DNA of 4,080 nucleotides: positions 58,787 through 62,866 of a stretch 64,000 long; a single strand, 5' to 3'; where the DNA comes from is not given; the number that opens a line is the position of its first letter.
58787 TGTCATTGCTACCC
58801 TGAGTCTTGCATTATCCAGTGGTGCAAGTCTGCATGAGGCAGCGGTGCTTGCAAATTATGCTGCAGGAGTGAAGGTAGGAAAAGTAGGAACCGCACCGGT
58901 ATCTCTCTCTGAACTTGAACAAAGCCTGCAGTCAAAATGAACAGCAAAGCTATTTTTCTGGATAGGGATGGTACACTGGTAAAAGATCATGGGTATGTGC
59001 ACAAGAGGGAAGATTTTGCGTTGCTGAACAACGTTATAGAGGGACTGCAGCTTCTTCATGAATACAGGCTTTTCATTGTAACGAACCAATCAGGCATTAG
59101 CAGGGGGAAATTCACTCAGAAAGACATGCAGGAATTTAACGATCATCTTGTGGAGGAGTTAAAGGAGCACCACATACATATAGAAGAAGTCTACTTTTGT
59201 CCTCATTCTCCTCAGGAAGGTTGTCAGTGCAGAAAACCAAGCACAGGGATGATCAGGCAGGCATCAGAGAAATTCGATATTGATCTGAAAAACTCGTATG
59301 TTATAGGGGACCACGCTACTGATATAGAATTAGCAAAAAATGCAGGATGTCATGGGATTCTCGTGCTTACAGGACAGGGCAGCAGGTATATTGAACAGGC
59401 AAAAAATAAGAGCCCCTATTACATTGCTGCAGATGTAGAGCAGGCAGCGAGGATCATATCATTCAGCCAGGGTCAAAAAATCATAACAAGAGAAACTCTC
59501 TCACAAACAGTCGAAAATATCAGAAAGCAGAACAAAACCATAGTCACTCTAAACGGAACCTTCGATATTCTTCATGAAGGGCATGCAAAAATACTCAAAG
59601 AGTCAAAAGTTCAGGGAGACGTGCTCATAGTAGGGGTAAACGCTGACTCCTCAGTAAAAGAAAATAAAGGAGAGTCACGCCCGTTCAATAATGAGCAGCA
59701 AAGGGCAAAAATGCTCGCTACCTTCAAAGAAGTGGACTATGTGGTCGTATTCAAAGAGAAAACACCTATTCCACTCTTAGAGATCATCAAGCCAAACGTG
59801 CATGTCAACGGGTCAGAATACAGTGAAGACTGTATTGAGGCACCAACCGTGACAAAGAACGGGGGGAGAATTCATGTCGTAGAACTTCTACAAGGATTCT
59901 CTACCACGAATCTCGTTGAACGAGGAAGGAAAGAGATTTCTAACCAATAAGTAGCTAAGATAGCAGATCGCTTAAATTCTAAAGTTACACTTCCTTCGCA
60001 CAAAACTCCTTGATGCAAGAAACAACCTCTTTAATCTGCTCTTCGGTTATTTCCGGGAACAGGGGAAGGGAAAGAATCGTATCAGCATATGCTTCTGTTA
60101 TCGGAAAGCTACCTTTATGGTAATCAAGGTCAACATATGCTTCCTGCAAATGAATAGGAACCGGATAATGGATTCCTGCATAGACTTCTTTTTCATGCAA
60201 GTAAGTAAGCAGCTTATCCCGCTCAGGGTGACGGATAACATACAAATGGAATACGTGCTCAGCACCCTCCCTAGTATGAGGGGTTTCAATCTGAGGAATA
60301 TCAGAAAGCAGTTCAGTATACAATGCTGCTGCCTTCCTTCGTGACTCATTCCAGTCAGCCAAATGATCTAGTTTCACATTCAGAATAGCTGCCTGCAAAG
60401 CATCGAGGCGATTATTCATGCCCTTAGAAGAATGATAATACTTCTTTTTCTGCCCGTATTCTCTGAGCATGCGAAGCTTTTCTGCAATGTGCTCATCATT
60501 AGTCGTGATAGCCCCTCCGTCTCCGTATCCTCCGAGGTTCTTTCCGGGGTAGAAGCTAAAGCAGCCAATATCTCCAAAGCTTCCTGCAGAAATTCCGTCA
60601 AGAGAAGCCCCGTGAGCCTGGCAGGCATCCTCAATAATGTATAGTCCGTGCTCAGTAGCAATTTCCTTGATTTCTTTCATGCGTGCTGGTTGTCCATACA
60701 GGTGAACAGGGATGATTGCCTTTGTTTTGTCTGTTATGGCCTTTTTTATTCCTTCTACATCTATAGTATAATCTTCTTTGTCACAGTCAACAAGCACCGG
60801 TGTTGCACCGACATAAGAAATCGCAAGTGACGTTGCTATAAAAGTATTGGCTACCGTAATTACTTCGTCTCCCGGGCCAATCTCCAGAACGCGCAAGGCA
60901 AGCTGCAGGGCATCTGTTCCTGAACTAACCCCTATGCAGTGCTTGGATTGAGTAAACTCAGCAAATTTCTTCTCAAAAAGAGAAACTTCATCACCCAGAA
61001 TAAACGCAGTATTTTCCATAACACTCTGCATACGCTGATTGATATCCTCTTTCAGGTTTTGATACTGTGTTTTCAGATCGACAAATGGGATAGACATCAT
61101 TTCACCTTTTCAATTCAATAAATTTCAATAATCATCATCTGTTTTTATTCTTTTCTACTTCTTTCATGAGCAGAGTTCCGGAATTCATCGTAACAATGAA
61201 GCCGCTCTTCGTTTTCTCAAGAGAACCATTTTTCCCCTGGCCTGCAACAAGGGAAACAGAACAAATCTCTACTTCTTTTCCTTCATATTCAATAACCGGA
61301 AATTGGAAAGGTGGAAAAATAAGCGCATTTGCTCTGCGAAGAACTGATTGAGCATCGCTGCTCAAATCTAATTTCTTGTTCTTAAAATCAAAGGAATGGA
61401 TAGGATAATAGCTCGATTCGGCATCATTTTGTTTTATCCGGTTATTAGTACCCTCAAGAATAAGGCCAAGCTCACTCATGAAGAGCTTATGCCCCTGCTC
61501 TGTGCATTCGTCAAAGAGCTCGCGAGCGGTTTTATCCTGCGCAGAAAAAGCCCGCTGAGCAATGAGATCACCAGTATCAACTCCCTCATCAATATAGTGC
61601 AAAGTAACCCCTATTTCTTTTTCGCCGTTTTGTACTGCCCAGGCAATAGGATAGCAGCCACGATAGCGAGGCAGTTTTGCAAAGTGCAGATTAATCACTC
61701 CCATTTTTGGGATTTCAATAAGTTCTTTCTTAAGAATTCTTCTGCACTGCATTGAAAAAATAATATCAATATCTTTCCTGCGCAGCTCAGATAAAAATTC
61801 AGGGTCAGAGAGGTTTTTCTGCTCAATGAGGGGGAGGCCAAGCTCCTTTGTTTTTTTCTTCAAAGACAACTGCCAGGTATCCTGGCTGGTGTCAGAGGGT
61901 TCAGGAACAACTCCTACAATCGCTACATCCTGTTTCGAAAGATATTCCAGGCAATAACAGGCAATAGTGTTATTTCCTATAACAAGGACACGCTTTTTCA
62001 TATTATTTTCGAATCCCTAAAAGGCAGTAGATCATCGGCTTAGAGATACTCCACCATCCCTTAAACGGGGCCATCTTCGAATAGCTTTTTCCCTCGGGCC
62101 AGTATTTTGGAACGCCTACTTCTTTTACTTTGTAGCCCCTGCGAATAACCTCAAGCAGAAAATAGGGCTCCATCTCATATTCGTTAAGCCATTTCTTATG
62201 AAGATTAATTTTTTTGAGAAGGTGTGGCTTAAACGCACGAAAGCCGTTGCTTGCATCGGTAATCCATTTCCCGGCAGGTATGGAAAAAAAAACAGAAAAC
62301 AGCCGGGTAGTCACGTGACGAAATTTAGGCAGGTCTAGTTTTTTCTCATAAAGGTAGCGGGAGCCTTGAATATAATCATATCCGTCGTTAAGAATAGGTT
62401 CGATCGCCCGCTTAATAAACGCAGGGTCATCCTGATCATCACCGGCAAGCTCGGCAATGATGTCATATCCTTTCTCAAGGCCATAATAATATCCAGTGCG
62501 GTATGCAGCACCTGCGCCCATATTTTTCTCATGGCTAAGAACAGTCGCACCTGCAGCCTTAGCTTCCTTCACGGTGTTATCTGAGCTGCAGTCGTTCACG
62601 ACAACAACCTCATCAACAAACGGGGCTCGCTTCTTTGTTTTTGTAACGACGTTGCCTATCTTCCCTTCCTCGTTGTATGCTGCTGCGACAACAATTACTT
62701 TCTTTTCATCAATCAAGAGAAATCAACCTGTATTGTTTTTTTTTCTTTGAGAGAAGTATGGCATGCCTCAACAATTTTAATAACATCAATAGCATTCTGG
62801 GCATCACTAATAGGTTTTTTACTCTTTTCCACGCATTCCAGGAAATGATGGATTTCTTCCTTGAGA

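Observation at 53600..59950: Complete ADP-L-glycero-D-manno-heptose pathway plus a GT9 heptosyltransferase-like gene next to AglB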

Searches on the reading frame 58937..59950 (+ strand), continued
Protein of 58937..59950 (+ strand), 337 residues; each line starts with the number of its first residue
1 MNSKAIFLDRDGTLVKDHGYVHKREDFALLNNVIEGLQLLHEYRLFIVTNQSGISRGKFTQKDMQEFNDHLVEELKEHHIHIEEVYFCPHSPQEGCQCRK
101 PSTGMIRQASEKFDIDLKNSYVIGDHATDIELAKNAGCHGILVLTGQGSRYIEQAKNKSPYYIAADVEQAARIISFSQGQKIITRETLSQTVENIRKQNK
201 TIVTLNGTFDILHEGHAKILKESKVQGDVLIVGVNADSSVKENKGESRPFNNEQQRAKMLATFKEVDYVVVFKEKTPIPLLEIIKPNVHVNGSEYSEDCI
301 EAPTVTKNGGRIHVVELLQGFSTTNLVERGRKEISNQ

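Call 18: search_solved_structures(query=window:58937-59950:+, max_evalue=0.00001, show_alignments=4)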
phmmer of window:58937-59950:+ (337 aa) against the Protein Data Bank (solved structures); distinct sequences matched with E-value up to 0.00001: 14.
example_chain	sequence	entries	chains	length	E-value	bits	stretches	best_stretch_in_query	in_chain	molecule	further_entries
3l8e_A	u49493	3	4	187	3e-31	112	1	4-170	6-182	D,D-heptose 1,7-bisphosphate phosphatase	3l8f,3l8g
2gmw_A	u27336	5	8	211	4.2e-31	111.5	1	4-170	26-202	D,D-heptose 1,7-bisphosphate phosphatase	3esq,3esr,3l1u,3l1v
5x9q_A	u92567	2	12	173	1.2e-26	96.9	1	179-331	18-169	Putative cytidylyltransferase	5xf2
3l8h_A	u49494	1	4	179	4.3e-25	91.8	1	4-156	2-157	Putative haloacid dehalogenase-like hydrolase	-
2fpr_A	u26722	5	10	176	4.6e-23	85.1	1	3-141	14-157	Histidine biosynthesis bifunctional protein hisB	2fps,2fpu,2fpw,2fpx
4pnh_A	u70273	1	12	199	9.7e-23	84.1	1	3-152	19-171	D,D-heptose 1,7-bisphosphate phosphatase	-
3elb_A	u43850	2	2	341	2.4e-17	66.3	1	203-329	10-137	Ethanolamine-phosphate cytidylyltransferase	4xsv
2o2x_A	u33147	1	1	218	4.6e-14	55.5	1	5-140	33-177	hypothetical protein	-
3glv_A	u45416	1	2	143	5.5e-10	42.1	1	204-320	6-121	Lipopolysaccharide core biosynthesis protein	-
1coz_A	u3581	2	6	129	1.5e-07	34.1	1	202-288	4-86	PROTEIN (GLYCEROL-3-PHOSPHATE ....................) | glycerol-3-phosphate cytidylyltransferase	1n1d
2b7l_A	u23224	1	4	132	1.3e-06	31.1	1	202-273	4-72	glycerol-3-phosphate cytidylyltransferase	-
4zcp_A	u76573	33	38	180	7.4e-06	28.6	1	194-331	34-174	Cholinephosphate cytidylyltransferase | Choline-phosphate cytidylyltransferase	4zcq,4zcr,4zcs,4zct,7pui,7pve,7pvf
9hsg_A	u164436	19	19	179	7.8e-06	28.5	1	194-331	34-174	choline-phosphate cytidylyltransferase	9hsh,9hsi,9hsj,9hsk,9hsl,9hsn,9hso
9hsm_A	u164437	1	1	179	7.8e-06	28.5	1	194-331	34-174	choline-phosphate cytidylyltransferase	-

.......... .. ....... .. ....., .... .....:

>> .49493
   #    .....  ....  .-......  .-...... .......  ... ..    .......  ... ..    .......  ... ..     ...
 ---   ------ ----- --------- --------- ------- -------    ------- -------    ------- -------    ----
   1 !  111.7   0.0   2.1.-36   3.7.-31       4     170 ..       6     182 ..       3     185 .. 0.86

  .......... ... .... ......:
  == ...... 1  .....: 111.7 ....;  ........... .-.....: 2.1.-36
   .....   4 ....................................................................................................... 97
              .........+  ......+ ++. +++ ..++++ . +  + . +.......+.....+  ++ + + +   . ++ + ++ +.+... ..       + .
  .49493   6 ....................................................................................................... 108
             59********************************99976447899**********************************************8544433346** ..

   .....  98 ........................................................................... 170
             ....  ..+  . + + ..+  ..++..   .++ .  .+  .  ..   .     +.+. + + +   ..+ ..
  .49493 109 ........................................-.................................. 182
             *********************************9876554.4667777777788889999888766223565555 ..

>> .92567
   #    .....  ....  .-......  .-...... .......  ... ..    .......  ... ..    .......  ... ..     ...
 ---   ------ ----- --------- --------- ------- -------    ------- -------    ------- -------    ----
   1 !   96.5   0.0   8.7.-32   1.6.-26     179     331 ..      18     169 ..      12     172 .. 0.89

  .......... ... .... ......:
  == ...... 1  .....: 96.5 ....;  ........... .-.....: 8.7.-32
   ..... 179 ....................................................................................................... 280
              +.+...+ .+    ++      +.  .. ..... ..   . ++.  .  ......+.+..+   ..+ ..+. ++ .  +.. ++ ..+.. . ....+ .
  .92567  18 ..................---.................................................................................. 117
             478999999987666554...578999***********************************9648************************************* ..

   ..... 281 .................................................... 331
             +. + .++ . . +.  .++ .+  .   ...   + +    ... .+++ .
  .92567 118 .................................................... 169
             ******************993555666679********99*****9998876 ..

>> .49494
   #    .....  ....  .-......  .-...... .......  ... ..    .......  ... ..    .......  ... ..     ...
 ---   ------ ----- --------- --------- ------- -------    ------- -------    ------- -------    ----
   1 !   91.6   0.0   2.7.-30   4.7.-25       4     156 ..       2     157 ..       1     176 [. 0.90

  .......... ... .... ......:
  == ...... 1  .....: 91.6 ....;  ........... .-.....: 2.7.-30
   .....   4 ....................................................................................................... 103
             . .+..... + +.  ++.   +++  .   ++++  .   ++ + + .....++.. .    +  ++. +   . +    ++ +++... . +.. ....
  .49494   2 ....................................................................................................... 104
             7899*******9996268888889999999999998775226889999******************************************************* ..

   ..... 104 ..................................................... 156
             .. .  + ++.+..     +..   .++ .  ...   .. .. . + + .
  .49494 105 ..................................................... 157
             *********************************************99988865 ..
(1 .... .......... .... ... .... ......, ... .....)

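Call 20: find_related_loci(query=A1, collection=genome_contigs, flank=10000)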
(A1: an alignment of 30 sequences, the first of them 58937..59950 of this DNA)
Query A1 (337 aa) in genome_contigs; peptide patterns used: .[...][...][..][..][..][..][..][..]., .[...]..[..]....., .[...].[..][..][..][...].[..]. (x = any residue, [..] = any of these).
600 stretches matched a pattern (row limit reached: there are more); 584 encode a relative of the query (tblastn E <= 1e-3); the best 80 are kept; 80 distinct loci.
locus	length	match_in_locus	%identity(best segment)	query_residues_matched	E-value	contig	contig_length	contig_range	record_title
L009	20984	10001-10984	41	4-332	2e-82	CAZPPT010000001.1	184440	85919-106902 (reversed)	MAG TPA_asm: Candidatus Micrarchaeota archaeon isolate SRP093185_co1_148 genome assembly, contig: NODE_8_length_184440_c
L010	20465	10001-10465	57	175-329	1e-55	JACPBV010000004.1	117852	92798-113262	MAG: Candidatus Woesearchaeota archaeon isolate NC_groundwater_266_Ag_S-0.2um_46_18 S5_GD2017_2_S2_scaffold_98, whole ge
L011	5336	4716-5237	49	174-336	1e-47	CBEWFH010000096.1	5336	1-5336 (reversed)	MAG TPA_asm: uncultured Simkaniaceae bacterium isolate SRR13515398_binner13_Refined_6 genome assembly, contig: ERZ255104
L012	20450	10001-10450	49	180-329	4e-46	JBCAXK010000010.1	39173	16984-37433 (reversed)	MAG: Chlamydiota bacterium isolate J06555_2 NODE_10_length_39173_cov_8.293994, whole genome shotgun sequence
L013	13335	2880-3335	49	178-329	1e-45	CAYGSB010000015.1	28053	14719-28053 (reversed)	MAG TPA_asm: uncultured bacterium isolate ERP117304_co2_126 genome assembly, contig: NODE_1429_length_28053_cov_52.69419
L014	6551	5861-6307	46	181-329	7e-45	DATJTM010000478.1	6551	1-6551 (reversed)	MAG TPA_asm: Luteitalea sp. isolate SMAG_U15020 k141_1118896, whole genome shotgun sequence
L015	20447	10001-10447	50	181-329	5e-46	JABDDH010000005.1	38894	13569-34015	MAG: Chlamydiae bacterium isolate BWMinHeated_Nextera5_MAG3 3300020862.a:Ga0207073_1022, whole genome shotgun sequence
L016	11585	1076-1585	48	161-329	3e-43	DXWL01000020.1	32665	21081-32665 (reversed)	MAG TPA_asm: Fusobacterium sp. isolate HRGM_Genome_3524 HRGM_Genome_3524_20, whole genome shotgun sequence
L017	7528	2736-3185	47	180-329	1e-42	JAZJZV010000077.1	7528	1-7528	MAG: Chlamydiota bacterium isolate ADI_H2L1_1_122_18_3-bin038_1 ADIH2L11_B038_1_000000000077, whole genome shotgun seque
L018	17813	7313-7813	44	4-174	3e-42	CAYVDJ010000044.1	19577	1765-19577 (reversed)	MAG TPA_asm: uncultured Campylobacterales bacterium isolate binchicken_co219_357 genome assembly, contig: k141_1514627,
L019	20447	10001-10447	45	180-328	5e-41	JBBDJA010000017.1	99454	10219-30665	MAG: Waddliaceae bacterium isolate LejiaA_42_13 Lejia_A_373_length_99454_cov_8, whole genome shotgun sequence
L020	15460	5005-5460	45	180-331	3e-41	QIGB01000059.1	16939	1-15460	MAG: Chlamydiae bacterium isolate SZUA-160 Ga0063294_10001209, whole genome shotgun sequence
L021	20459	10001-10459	51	176-327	4e-41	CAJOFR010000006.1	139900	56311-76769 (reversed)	uncultured Selenomonadaceae bacterium isolate Sheep_2_mag_76 genome assembly, contig: scaffold_354, whole genome shotgun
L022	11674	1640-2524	46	4-327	1e-40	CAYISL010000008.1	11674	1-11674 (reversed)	MAG TPA_asm: uncultured Candidatus Saccharibacteria bacterium isolate ERP119705_co5_503 genome assembly, contig: NODE_70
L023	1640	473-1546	39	3-329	1e-41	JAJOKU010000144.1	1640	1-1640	MAG: candidate division NPL-UPA2 bacterium isolate MAG-914 c_000000001540, whole genome shotgun sequence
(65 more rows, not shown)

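Call 52: search_protein_families(library=pfam, proteins=[L007:7759-8121:+], max_evalue=1)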
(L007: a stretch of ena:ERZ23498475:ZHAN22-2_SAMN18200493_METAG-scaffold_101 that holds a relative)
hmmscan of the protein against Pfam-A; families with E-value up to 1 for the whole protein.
L007:7759-8121:+ (120 aa): 6 families
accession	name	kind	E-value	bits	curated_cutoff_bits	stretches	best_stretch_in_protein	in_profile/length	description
PF07883.17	Cupin_2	-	5.6e-11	42.4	27.2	1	28-86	4-61/70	Cupin domain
PF07385.18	Lyx_isomer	-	1.7e-05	24.6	20.8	1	18-52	83-116/222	D-lyxose isomerase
PF01050.24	MannoseP_isomer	-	0.033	14.8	23.6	1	10-82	15-88/116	Mannose-6-phosphate isomerase C-terminal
PF02311.25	AraC_binding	-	0.089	13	21.1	1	33-81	14-61/135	AraC-like ligand binding domain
PF16867.11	DMSP_lyase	-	0.14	12.3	27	1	37-83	110-155/162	Dimethlysulfonioproprionate lyase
PF05899.18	Cupin_3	-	0.18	12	23.5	1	38-70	20-53/74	EutQ-like cupin domain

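Call 53: search_protein_families(library=ncbifam, proteins=[L007:7759-8121:+], max_evalue=1)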
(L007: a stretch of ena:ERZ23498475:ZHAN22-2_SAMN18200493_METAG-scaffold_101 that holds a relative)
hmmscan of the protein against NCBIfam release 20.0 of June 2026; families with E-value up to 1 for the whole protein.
L007:7759-8121:+ (120 aa): 4 families
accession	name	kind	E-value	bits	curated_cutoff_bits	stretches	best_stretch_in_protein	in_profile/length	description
TIGR04366.1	cupin_WbuC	subfamily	0.037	13.9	42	1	28-61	40-74/132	WbuC family cupin fold metalloprotein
NF049940.1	MandnitrLy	equivalog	0.045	13.6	140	1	28-100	41-113/130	(R)-mandelonitrile lyase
NF007408.0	PRK09943.1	equivalog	0.045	13.3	211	1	41-88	126-173/185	HTH-type transcriptional regulator PuuR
TIGR01479.1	GMP_PMI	equivalog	0.11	11.3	372.95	1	10-82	362-435/467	mannose-1-phosphate guanylyltransferase/mannose-6-phosphate isomerase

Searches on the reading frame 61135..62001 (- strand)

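Call 25: search_protein_families(library=pfam, proteins=[window:61135-62001:-], max_evalue=1)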
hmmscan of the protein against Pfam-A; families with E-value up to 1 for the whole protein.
window:61135-62001:- (288 aa): 2 families
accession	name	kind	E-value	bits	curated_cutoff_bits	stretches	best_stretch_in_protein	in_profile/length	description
PF00551.24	Formyl_trans_N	-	1.3e-28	100.4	26.1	1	4-176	2-179/181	Formyl transferase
PF02911.23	Formyl_trans_C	-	0.0035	17.9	21.1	1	208-286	6-86/100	Formyl transferase, C-terminal domain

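Call 79: search_protein_families(library=ncbifam, proteins=[window:61135-62001:-], max_evalue=1e-10)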
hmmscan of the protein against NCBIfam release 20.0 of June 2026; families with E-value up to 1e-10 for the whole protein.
window:61135-62001:- (288 aa): 7 families
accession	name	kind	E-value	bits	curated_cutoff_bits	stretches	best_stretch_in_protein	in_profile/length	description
NF005414.0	PRK06988.1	equivalog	1.4e-40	139.2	316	1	1-272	1-267/311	formyltransferase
TIGR00460.1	fmt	equivalog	1.2e-36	126.5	201.5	1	4-282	2-287/315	methionyl-tRNA formyltransferase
NF005998.1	PRK08125.1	equivalog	2.2e-36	125.5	777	1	5-227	3-224/649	bifunctional UDP-4-amino-4-deoxy-L-arabinose formyltransferase/UDP-glucuronic acid oxidase ArnA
TIGR00639.1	PurN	equivalog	1.3e-16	60.7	150.1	1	61-184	63-187/192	phosphoribosylglycinamide formyltransferase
NF005755.0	PRK07579.1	equivalog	1.2e-14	54.7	238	1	78-233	66-219/245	dTDP-4-amino-4,6-dideoxyglucose formyltransferase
NF004684.0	PRK06027.1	subfamily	6.8e-12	45.7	223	1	61-155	149-243/286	formyltetrahydrofolate deformylase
TIGR00655.1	PurU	equivalog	1.2e-11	44.7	285.95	1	61-158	144-241/280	formyltetrahydrofolate deformylase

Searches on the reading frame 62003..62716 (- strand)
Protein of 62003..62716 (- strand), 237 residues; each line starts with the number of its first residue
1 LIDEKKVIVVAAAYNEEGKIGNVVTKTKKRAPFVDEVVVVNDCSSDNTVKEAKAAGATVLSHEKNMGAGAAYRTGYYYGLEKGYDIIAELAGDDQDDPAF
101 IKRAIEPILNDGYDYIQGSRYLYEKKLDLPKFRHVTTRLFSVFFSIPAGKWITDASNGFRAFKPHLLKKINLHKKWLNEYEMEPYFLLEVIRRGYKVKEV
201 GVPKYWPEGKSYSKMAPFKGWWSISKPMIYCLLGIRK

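Call 25: search_protein_families(library=pfam, proteins=[window:62003-62716:-], max_evalue=1)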
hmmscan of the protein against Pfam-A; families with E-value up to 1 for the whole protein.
window:62003-62716:- (237 aa): 2 families
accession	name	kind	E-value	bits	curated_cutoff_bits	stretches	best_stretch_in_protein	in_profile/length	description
PF00535.33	Glycos_transf_2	-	2e-19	70.6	23.3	1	9-168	2-165/168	Glycosyl transferase family 2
PF13641.12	Glyco_tranf_2_3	-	0.015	15.8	27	1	7-122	3-125/230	Glycosyltransferase like family 2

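Call 79: search_protein_families(library=ncbifam, proteins=[window:62003-62716:-], max_evalue=1e-10)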
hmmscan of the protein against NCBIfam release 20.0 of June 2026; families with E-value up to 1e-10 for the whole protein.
window:62003-62716:- (237 aa): 4 families
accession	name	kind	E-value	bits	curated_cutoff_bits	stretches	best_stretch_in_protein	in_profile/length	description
TIGR04182.1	glyco_TIGR04182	equivalog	6.4e-22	78.3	325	1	7-224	2-210/293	S-layer glycoprotein N-glycosyltransferase AglJ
NF058614.1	PPMAGASynPpgS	equivalog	8.6e-21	74.4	370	1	7-176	2-171/226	polyprenyl-phospho-N-acetylgalactosaminyl synthase PpgS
NF041391.1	DPhHxTase_Halo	equivalog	4.1e-19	68.4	375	1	13-230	3-207/213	dolichyl-phosphate hexose transferase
NF010496.0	PRK13915.1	equivalog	5.5e-11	42.1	262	1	4-68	30-97/307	glucosyl-3-phosphoglycerate synthase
